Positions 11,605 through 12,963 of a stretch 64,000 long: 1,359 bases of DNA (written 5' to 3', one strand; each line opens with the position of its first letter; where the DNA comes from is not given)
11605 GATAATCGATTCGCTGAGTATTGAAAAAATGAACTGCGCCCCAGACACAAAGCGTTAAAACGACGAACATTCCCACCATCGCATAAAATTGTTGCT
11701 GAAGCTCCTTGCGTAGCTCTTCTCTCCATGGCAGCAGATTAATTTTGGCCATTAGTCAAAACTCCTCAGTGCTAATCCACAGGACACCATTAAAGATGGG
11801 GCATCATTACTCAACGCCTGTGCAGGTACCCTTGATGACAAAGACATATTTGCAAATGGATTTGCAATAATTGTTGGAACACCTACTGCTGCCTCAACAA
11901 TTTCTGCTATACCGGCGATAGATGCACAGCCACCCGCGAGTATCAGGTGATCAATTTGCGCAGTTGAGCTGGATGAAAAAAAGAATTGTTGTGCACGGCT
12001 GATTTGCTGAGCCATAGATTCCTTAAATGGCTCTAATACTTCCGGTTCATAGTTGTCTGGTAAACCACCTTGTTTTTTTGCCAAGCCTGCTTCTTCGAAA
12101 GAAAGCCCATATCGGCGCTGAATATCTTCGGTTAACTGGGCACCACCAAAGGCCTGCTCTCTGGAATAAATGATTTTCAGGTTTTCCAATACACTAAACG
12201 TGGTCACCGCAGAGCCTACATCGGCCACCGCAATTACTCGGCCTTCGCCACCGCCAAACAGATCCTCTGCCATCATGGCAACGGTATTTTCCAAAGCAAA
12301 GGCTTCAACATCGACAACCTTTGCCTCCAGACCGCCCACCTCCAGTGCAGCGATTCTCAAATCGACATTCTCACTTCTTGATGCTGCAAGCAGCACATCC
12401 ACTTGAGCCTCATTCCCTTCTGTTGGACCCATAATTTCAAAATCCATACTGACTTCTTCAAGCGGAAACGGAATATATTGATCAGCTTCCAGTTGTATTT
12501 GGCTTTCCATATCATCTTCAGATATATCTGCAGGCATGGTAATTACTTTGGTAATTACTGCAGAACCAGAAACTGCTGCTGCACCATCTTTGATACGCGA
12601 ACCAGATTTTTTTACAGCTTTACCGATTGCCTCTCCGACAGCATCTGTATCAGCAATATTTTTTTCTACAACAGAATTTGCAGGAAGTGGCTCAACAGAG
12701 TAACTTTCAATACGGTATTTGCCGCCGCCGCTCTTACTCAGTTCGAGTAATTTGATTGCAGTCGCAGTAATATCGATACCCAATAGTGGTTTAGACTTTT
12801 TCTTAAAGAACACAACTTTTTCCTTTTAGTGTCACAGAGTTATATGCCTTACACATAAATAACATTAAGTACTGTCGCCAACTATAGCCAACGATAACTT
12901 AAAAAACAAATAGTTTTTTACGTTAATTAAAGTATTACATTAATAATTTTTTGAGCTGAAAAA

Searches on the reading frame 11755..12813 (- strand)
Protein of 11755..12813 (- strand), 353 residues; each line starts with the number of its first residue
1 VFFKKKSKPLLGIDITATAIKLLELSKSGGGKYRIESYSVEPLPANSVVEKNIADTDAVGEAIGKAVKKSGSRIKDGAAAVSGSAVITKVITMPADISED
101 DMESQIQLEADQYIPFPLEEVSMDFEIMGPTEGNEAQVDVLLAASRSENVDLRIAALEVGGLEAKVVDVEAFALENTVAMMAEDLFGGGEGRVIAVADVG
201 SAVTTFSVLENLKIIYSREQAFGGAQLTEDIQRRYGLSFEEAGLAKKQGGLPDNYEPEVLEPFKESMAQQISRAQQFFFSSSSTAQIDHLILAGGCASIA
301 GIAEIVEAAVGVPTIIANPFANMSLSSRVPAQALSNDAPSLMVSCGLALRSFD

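Call 41: search_protein_families(library=pfam, proteins=[window:11755-12813:-], max_evalue=0.00001)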
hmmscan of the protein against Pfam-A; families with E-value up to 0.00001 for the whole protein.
window:11755-12813:- (353 aa): 2 families
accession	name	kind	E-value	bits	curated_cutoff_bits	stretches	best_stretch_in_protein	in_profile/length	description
PF11104.14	PilM_2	-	4.8e-133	443.7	27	1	12-352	1-340/340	Type IV pilus assembly protein PilM;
PF14450.12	FtsA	-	4.4e-11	43.7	31.8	1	195-321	1-118/127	Cell division protein FtsA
